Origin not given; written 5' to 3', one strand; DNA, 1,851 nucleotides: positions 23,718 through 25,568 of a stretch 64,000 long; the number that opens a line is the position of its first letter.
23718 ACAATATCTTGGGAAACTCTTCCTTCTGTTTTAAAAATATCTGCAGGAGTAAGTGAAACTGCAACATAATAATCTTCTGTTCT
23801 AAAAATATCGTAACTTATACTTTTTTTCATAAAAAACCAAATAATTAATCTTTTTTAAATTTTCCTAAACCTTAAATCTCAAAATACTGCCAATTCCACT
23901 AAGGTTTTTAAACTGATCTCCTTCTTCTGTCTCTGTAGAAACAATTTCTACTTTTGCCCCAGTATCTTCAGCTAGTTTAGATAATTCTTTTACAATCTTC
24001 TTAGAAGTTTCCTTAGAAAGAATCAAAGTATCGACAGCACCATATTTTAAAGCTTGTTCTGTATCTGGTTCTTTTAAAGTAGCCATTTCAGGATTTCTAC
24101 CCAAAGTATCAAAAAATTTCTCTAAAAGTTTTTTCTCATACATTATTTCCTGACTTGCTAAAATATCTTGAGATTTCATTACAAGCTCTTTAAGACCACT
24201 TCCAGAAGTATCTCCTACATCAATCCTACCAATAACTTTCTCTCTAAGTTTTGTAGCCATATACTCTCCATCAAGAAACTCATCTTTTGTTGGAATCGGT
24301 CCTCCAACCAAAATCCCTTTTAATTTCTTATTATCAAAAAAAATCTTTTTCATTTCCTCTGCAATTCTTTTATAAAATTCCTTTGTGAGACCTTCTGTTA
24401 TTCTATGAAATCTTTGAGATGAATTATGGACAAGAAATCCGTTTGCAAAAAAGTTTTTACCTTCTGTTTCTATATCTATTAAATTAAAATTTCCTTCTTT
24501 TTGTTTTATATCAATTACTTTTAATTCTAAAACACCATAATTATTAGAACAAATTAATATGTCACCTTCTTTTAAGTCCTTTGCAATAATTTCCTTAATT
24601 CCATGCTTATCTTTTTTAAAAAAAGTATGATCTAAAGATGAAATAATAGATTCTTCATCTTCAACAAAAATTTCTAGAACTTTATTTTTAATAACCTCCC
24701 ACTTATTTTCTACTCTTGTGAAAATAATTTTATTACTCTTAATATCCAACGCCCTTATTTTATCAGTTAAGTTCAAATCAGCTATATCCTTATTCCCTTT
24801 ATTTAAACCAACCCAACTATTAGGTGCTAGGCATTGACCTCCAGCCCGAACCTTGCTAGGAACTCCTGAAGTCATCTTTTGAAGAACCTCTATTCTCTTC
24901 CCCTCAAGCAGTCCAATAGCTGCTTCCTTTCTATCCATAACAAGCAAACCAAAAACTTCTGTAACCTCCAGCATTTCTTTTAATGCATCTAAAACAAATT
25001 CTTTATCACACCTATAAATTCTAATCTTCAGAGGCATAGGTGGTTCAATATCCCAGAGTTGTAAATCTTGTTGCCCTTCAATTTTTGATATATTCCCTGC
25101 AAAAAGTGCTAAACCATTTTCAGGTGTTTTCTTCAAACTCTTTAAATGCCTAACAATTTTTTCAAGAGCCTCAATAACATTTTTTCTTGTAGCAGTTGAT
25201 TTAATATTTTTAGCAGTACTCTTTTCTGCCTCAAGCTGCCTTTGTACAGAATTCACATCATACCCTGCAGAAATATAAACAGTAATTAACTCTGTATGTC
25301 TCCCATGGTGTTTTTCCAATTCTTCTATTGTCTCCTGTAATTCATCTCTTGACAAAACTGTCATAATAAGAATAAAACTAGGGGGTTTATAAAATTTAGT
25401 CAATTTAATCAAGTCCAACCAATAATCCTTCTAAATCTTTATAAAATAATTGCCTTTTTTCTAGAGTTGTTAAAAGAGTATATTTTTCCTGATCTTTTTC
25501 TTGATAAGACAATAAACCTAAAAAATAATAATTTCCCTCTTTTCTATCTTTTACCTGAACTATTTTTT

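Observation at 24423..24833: Mini-intein inserted in the catalytic GGQ loop of release factor aRF1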

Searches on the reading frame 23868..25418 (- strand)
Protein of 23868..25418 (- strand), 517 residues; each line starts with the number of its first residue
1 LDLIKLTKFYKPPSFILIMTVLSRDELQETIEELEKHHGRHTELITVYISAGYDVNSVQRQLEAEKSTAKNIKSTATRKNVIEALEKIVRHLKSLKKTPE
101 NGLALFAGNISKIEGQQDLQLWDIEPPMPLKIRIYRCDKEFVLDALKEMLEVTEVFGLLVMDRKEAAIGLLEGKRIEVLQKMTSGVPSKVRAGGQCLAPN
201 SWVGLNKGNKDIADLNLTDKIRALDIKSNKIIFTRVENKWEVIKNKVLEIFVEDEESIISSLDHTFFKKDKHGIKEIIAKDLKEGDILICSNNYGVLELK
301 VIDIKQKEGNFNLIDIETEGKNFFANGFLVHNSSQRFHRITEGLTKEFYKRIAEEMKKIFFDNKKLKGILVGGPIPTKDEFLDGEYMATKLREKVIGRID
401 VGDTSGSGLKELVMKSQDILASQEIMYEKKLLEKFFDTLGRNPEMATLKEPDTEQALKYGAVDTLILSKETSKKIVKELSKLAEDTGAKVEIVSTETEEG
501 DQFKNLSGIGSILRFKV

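Call 4: search_protein_families(library=pfam, proteins=[window:23868-25418:-], max_evalue=1)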
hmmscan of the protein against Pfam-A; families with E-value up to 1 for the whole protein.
window:23868-25418:- (517 aa): 11 families
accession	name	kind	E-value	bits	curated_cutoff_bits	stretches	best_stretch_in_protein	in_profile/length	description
PF03464.20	eRF1_2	-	9.2e-32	110.6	27.1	2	332-421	41-132/133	eRF1 domain 2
PF03465.20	eRF1_3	-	1.9e-20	73.8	25.8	1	425-517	1-106/106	eRF1 domain 3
PF03463.20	eRF1_1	-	3.4e-14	53.3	23.8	1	36-150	7-123/123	eRF1 domain 1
PF18854.6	baeRF_family10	-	1e-09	39.2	27.1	1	324-405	59-129/143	Bacterial archaeo-eukaryotic release factor family 10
PF14890.11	Intein_splicing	-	1.3e-06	28.7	35.8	2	211-290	11-94/155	Intein splicing domain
PF07591.16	PT-HINT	-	8.4e-06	26.5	27.7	1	207-333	6-137/137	Pretoxin HINT domain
PF18859.6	acVLRF1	-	0.00024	21.8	27.1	1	333-413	43-121/130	Actinobacteria/chloroflexi VLRF1 release factor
PF01079.26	Hint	-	0.0062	16.6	29.7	1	192-307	9-135/213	Hint module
PF07997.16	DUF1694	-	0.017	15.7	25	1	451-501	50-100/117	Protein of unknown function (DUF1694)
PF04536.20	TPM_phosphatase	-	0.018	15.5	22.1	1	466-501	7-42/125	TPM domain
PF08032.17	SpoU_sub_bind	-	0.66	10.8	22.8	1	455-496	10-52/76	RNA 2'-O ribose methyltransferase substrate binding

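Call 5: search_protein_families(library=ncbifam, proteins=[window:23868-25418:-], max_evalue=1)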
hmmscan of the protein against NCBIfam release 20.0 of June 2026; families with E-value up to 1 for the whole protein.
window:23868-25418:- (517 aa): 11 families
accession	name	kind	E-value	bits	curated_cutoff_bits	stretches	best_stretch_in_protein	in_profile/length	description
TIGR03676.1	aRF1_eRF1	equivalog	3.4e-115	385.1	234.7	3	26-196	4-174/403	peptide chain release factor aRF-1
TIGR00111.1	pelota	equivalog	3.1e-23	82.7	177.65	1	334-517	168-351/351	mRNA surveillance protein pelota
NF038136.1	rSAM_Rv_intein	exception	6.7e-06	25.2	700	2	195-269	75-151/574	intein-containing Rv2578c family radical SAM protein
NF052289.1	Rv2629_fam_RHF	equivalog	1e-05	24.9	320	1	334-478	156-297/357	Rv2629 family ribosome hibernation factor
NF038162.1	RtcB_rel_intein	exception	3.6e-05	21.9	1150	2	301-360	547-605/961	intein-containing RtcB family protein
NF041024.1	acVLRF1_NCBI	exception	0.0012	18.6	125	1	333-416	116-200/208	acVLRF1 family peptidyl-tRNA hydrolase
TIGR01443.1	intein_Cterm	domain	0.0025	18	15.6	1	315-333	4-24/24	intein C-terminal splicing region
TIGR01445.1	intein_Nterm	domain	0.013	16.5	24.5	1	196-267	1-82/83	intein N-terminal splicing region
NF011302.0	PRK14714.1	equivalog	0.014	12.9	1791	1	220-295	982-1057/1350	DNA-directed DNA polymerase II large subunit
NF047379.1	photo_II_Psb32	equivalog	0.053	13.2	160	1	465-494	29-58/207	photosystem II repair protein Psb32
NF010125.0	PRK13602.1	equivalog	0.089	13.1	113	1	453-494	19-60/82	50S ribosomal protein L7ae-like protein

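Call 6: find_homologous_proteins(query=window:23868-25364:-, max_evalue=1e-10)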
Query window:23868-25364:- (499 aa): 3865 proteins with E <= 1e-10 among 8000 candidates; the best 120 are listed.
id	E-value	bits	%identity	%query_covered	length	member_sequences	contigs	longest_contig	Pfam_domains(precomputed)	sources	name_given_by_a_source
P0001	0.0e+0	1077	100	100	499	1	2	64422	PF07591.16,PF03465.21,PF03464.21,PF18854.7,PF14890.12,PF03463.21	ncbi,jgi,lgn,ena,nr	ncbi:MAG: hypothetical protein KKF48_00865 [Nanoarchaeota archaeon]|nr:hypothetical protein [Nanoarc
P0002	2.8e-242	823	75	100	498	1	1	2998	PF03465.21,PF03464.21,PF18854.7,PF14890.12,PF03463.21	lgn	-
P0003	7.6e-240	815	74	97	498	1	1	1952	PF03465.21,PF03464.21,PF18854.7,PF14890.12,PF03463.21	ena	-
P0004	3.3e-239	813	76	97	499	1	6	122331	PF03465.21,PF03464.21,PF18854.7,PF14890.12,PF03463.21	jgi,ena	-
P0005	1.5e-238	810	74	97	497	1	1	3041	PF03465.21,PF03464.21,PF18854.7,PF14890.12,PF03463.21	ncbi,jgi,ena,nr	ncbi:MAG: hypothetical protein KKB31_00380 [Nanoarchaeota archaeon]|nr:hypothetical protein [Nanoarc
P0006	1.7e-236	804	72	100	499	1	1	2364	PF03465.21,PF03464.21,PF18854.7,PF14890.12,PF03463.21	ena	-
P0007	1.8e-229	780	70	100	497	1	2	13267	PF03465.21,PF03464.21,PF18854.7,PF14890.12,PF03463.21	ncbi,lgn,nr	ncbi:hypothetical protein HY212_03785 [Candidatus Pacearchaeota archaeon]|nr:hypothetical protein [C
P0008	5.6e-226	769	70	100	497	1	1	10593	PF03465.21,PF03464.21,PF18854.7,PF14890.12,PF03463.21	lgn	-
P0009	4.9e-224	763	71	96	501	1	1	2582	PF03465.21,PF03464.21,PF18854.7,PF14890.12,PF03463.21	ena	-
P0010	9.5e-224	762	71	99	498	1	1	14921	PF03465.21,PF03464.21,PF18854.7,PF14890.12,PF03463.21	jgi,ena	-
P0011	9.9e-224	762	72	97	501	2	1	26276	PF03465.21,PF03464.21,PF18854.7,PF14890.12,PF03463.21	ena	-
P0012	7.7e-223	759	71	96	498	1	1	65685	PF03465.21,PF03464.21,PF18854.7,PF14890.12,PF03463.21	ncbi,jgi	jgi:peptide subunit release factor 1 (eRF1)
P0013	4.7e-222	756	71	96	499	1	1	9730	PF03465.21,PF03464.21,PF18854.7,PF14890.12,PF03463.21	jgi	jgi:peptide subunit release factor 1 (eRF1)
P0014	9.2e-221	752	71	97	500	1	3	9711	PF03465.21,PF03464.21,PF18854.7,PF14890.12,PF03463.21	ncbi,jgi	-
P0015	6.2e-218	742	69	98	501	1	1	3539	PF03465.21,PF03464.21,PF18854.7,PF14890.12,PF03463.21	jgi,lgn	jgi:peptide subunit release factor 1 (eRF1)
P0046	3.3e-195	668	65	51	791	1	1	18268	PF03465.21,PF03464.21,PF18854.7,PF14528.12,PF14890.12,PF03463.21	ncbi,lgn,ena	-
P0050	1.2e-192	659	65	54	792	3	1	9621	PF03465.21,PF03464.21,PF18854.7,PF14528.12,PF14890.12,PF03463.21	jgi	-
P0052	7.4e-192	657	74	45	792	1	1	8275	PF03465.21,PF03464.21,PF18854.7,PF14528.12,PF14890.12,PF03463.21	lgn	-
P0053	1.6e-191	655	57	67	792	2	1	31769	PF03465.21,PF03464.21,PF18854.7,PF14528.12,PF14890.12,PF03463.21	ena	-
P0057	2.9e-190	651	66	54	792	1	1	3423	PF03465.21,PF03464.21,PF18854.7,PF14528.12,PF14890.12,PF03463.21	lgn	-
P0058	3.7e-190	651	66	54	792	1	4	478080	PF03465.21,PF03464.21,PF18854.7,PF14528.12,PF14890.12,PF03463.21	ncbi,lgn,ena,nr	ncbi:hypothetical protein KAI04_01050 [Candidatus Pacearchaeota archaeon]|nr:hypothetical protein [C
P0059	4.1e-190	651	65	49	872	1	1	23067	PF03465.21,PF03464.21,PF18854.7,PF01381.29,PF14528.12,PF14890.12,PF03463.21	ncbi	-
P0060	7.0e-190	650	66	54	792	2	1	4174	PF03465.21,PF03464.21,PF18854.7,PF14528.12,PF14890.12,PF03463.21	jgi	-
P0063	2.8e-189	648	52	69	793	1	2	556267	PF03465.21,PF03464.21,PF18854.7,PF14528.12,PF14890.12,PF03463.21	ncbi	-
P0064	3.5e-189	648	63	54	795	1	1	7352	PF03465.21,PF03464.21,PF18854.7,PF14528.12,PF14890.12,PF03463.21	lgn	-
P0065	1.1e-188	646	62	54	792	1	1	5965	PF03465.21,PF03464.21,PF18854.7,PF14528.12,PF14890.12,PF03463.21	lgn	-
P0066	1.2e-188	646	71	42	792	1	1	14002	PF03465.21,PF03464.21,PF18854.7,PF14528.12,PF14890.12,PF03463.21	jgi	jgi:peptide subunit release factor 1 (eRF1)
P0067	1.8e-188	645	63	54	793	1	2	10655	PF03465.21,PF03464.21,PF18854.7,PF14528.12,PF14890.12,PF03463.21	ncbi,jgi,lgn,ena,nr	ncbi:hypothetical protein DRN69_01390 [Candidatus Pacearchaeota archaeon]|nr:MAG: hypothetical prote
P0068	1.4e-187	642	59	59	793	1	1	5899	PF03465.21,PF03464.21,PF18854.7,PF14528.12,PF14890.12,PF03463.21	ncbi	-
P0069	1.9e-187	642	63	54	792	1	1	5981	PF03465.21,PF03464.21,PF18854.7,PF14528.12,PF14890.12,PF03463.21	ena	-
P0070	7.5e-187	640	55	64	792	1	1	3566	PF03465.21,PF03464.21,PF18854.7,PF14528.12,PF14890.12,PF03463.21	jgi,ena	-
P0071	3.0e-186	638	61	59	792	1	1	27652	PF03465.21,PF03464.21,PF18854.7,PF14528.12,PF14890.12,PF03463.21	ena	-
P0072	4.0e-186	638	73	41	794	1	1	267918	PF03465.21,PF03464.21,PF18854.7,PF14528.12,PF14890.12,PF03463.21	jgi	jgi:peptide subunit release factor 1 (eRF1)/uncharacterized pyridoxamine 5'-phosphate oxidase family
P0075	3.9e-185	634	52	68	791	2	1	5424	PF03465.21,PF03464.21,PF18854.7,PF14528.12,PF18859.7,PF14890.12,PF03463.21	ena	-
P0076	6.1e-185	634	54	69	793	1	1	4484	PF03465.21,PF03464.21,PF18854.7,PF14528.12,PF14890.12,PF03463.21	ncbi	-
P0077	6.6e-185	634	75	41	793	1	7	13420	PF03465.21,PF03464.21,PF18854.7,PF14528.12,PF14890.12,PF03463.21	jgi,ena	-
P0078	2.8e-184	632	55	69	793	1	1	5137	PF03465.21,PF03464.21,PF18854.7,PF14528.12,PF14890.12,PF03463.21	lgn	-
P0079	3.4e-184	631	59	54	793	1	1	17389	PF03465.21,PF03464.21,PF18854.7,PF14528.12,PF14890.12,PF03463.21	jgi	-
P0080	2.1e-183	629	55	64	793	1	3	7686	PF03465.21,PF03464.21,PF18854.7,PF14528.12,PF14890.12,PF03463.21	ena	-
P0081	3.1e-183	628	52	65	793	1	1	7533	PF03465.21,PF03464.21,PF18854.7,PF14528.12,PF14890.12,PF03463.21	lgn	-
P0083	8.5e-183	627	61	54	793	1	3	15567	PF03465.21,PF03464.21,PF18854.7,PF14528.12,PF14890.12,PF03463.21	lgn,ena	-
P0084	1.9e-182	625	55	64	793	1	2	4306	PF03465.21,PF03464.21,PF18854.7,PF14528.12,PF14890.12,PF03463.21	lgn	-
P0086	4.4e-182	624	60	54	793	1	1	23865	PF03465.21,PF03464.21,PF18854.7,PF14528.12,PF14890.12,PF03463.21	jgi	-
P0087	5.9e-182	624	70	41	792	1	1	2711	PF03465.21,PF03464.21,PF18854.7,PF14528.12,PF14890.12,PF03463.21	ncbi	-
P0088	2.5e-181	622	61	54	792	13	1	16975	PF03465.21,PF03464.21,PF18854.7,PF14528.12,PF14890.12,PF03463.21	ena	-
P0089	2.8e-181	622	55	64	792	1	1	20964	PF03465.21,PF03464.21,PF18854.7,PF14528.12,PF14890.12,PF03463.21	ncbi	-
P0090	3.8e-181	621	52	68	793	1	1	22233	PF03465.21,PF03464.21,PF18854.7,PF14528.12,PF14890.12,PF03463.21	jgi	jgi:peptide subunit release factor 1 (eRF1)/intein/homing endonuclease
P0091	4.1e-181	621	67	51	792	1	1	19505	PF03465.21,PF03464.21,PF18854.7,PF14528.12,PF14890.12,PF03463.21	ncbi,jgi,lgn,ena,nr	ncbi:hypothetical protein COU59_02760 [Candidatus Pacearchaeota archaeon CG10_big_fil_rev_8_21_14_0_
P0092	4.6e-181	621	61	54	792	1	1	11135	PF03465.21,PF03464.21,PF18854.7,PF14528.12,PF14890.12,PF03463.21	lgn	-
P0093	1.2e-180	620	60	54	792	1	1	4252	PF03465.21,PF03464.21,PF18854.7,PF14528.12,PF14890.12,PF03463.21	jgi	-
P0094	1.9e-180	619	58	54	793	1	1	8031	PF03465.21,PF03464.21,PF18854.7,PF14528.12,PF14890.12,PF03463.21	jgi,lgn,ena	-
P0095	2.9e-180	618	63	54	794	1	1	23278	PF03465.21,PF03464.21,PF18854.7,PF14528.12,PF14890.12,PF03463.21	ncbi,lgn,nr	ncbi:hypothetical protein K9L16_02300 [Candidatus Pacearchaeota archaeon]|nr:hypothetical protein [C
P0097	6.0e-180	617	58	54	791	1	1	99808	PF03465.21,PF03464.21,PF18854.7,PF14528.12,PF14890.12,PF03463.21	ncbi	-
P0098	6.4e-180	617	53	68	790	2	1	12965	PF03465.21,PF03464.21,PF18854.7,PF14528.12,PF14890.12,PF03463.21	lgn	-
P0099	1.2e-179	616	51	68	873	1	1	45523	PF03465.21,PF03464.21,PF18854.7,PF01381.29,PF14528.12,PF14890.12,PF03463.21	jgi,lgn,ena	-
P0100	1.8e-179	616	68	45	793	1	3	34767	PF03465.21,PF03464.21,PF18854.7,PF14528.12,PF14890.12,PF03463.21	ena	-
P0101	2.2e-179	615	64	49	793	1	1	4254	PF03465.21,PF03464.21,PF18854.7,PF14528.12,PF14890.12,PF03463.21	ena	-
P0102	2.5e-179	615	64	49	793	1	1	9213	PF03465.21,PF03464.21,PF18854.7,PF14528.12,PF14890.12,PF03463.21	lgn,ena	-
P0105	4.0e-179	615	61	54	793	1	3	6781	PF03465.21,PF03464.21,PF18854.7,PF14528.12,PF14890.12,PF03463.21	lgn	-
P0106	4.8e-179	614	58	54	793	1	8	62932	PF03465.21,PF03464.21,PF18854.7,PF14528.12,PF14890.12,PF03463.21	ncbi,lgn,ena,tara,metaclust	tara:strand:+ start:50472 stop:52853 length:2382 start_codon:yes stop_codon:yes gene_type:complete|m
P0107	6.9e-179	614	52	66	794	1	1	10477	PF03465.21,PF03464.21,PF18854.7,PF14528.12,PF14890.12,PF03463.21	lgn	-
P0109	8.8e-179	613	52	67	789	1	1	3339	PF03465.21,PF03464.21,PF18854.7,PF14528.12,PF14890.12,PF03463.21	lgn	-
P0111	1.2e-178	613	60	54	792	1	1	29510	PF03465.21,PF03464.21,PF18854.7,PF14528.12,PF14890.12,PF03463.21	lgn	-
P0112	1.2e-178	613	53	64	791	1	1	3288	PF03465.21,PF03464.21,PF18854.7,PF14528.12,PF14890.12,PF03463.21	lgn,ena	-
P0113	1.6e-178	613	61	51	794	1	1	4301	PF03465.21,PF03464.21,PF18854.7,PF14528.12,PF14890.12,PF03463.21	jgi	-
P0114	1.9e-178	612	58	51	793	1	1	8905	PF03465.21,PF03464.21,PF18854.7,PF14528.12,PF14890.12,PF03463.21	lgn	-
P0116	6.2e-178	611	58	54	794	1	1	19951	PF03465.21,PF03464.21,PF18854.7,PF14528.12,PF14890.12,PF03463.21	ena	-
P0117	7.5e-178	610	64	49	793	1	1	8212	PF03465.21,PF03464.21,PF18854.7,PF14528.12,PF14890.12,PF03463.21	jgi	-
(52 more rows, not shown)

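Call 19: find_related_loci(query=P0001, collection=genome_contigs, flank=3000)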
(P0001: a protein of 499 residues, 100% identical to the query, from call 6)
Query P0001 (499 aa) in genome_contigs; peptide patterns used: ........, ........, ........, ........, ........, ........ (x = any residue, [..] = any of these).
190 stretches matched a pattern; 62 encode a relative of the query (tblastn E <= 1e-3); 62 distinct loci.
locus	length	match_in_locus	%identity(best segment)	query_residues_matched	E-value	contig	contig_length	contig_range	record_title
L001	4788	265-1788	68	4-499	0e+0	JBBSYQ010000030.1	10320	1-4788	MAG: Nanoarchaeota archaeon isolate H14-bin003_1 H14_bin003_1_000000000030, whole genome shotgun sequence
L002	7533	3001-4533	66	1-499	0e+0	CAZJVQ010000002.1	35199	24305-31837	MAG TPA_asm: Candidatus Woesearchaeota archaeon isolate binchicken_co136_21 genome assembly, contig: NODE_548_length_351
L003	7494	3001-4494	65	1-499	0e+0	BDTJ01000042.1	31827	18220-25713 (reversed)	Archaeon BMS3Abin17 DNA, contig: NODE_9, whole genome shotgun sequence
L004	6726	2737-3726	54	1-323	2e-97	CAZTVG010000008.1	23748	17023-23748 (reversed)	MAG TPA_asm: Candidatus Woesearchaeota archaeon isolate binchicken_co202_56 genome assembly, contig: NODE_347_length_237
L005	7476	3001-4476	67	4-499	0e+0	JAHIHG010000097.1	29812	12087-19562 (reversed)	MAG: Nanoarchaeota archaeon isolate KR11_N3.mb.40 KR11_N3.mb.40_k141_260528, whole genome shotgun sequence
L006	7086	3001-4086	81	1-499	2e-95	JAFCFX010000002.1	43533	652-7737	Candidatus Pacearchaeota archaeon isolate Meg22_46_Bin_140 Meg22_46_Bin_140_scaffold_597, whole genome shotgun sequence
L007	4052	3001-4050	83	4-490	1e-93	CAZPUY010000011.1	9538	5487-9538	MAG TPA_asm: Candidatus Woesearchaeota archaeon isolate SRP185410_co2_286 genome assembly, contig: NODE_9458_length_9538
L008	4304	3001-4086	81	1-499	3e-93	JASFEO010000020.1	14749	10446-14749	MAG: Candidatus Pacearchaeota archaeon isolate D0606M12metaG_Bin_371 D0606M12metaG_FD_scaffold_968_c1, whole genome shot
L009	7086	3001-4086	83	1-499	5e-93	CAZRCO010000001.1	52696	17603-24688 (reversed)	MAG TPA_asm: Candidatus Woesearchaeota archaeon isolate binchicken_co34_553 genome assembly, contig: NODE_792_length_526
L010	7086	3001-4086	80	1-499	2e-92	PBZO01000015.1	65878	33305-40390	MAG: Candidatus Pacearchaeota archaeon isolate NP1466 MHASMcontig_405694, whole genome shotgun sequence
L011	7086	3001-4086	77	1-499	7e-92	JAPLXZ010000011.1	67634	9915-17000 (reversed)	MAG: Candidatus Pacearchaeota archaeon isolate LacPavin_0920_SED3_MAG_32_16 LacPavin_0920_SED3_scaffold_4638196, whole g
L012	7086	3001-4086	84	1-499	5e-91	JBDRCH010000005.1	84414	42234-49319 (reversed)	MAG: archaeon isolate MEGAHIT-group-1.171 k141_1878352, whole genome shotgun sequence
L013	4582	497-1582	82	1-499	5e-91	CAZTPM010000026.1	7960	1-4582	MAG TPA_asm: Candidatus Woesearchaeota archaeon isolate SRP178699_co2_49 genome assembly, contig: NODE_10042_length_7960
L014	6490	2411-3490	79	3-499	9e-91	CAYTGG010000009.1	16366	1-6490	MAG TPA_asm: Candidatus Woesearchaeota archaeon isolate SRP067234_co1_356 genome assembly, contig: k99_906855, whole gen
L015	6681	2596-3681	80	1-499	1e-90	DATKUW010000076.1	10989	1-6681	MAG TPA_asm: Bacillota bacterium isolate SMAG_U14117 k141_2709880, whole genome shotgun sequence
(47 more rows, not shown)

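Call 43: predict_structure(alignment_id=A1)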
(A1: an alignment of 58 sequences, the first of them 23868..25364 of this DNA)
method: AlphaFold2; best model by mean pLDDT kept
length: 499 residues; sequences in the alignment: 58
mean_pLDDT: 82.9   pTM: 0.43
mean pLDDT of the five models: 82.9, 82.8, 81.5, 80.5, 80.2
residues with pLDDT >= 90: 102; 70-90: 344; 50-70: 46; < 50: 7
segments of 3 or more residues with pLDDT < 50: 170-174
pLDDT, mean of each block of 10 residues (from residue 1): 62 79 78 83 85 84 87 85 85 77 83 66 76 74 89 80 75 65 88 90 89 88 87 90 90 85 91 85 93 88 90 69 69 89 80 86 86 85 84 84 72 87 89 90 91 82 82 82 86 89
secondary structure, 60 per line:
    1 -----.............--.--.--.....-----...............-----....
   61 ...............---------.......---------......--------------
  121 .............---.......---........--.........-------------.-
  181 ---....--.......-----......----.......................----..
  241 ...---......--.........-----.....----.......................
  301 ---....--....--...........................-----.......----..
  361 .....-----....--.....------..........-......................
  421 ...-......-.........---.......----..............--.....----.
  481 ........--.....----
elements in order: H6-18 E27-31 H37-51 H57-75 E85-91 E101-106 H121-133 E137-143 E147-154 E157-165 E184-187 E190-193 E202-207 E212-234 E239-243 E247-252 E255-260 E269-273 E278-300 E304-307 E310-313 H316-342 E348-354 H359-365 H371-374 E377-381 H388-397 H399-423 E428-430 H432-440 E444-450 H455-468 E471-475 H480-488 E491-495
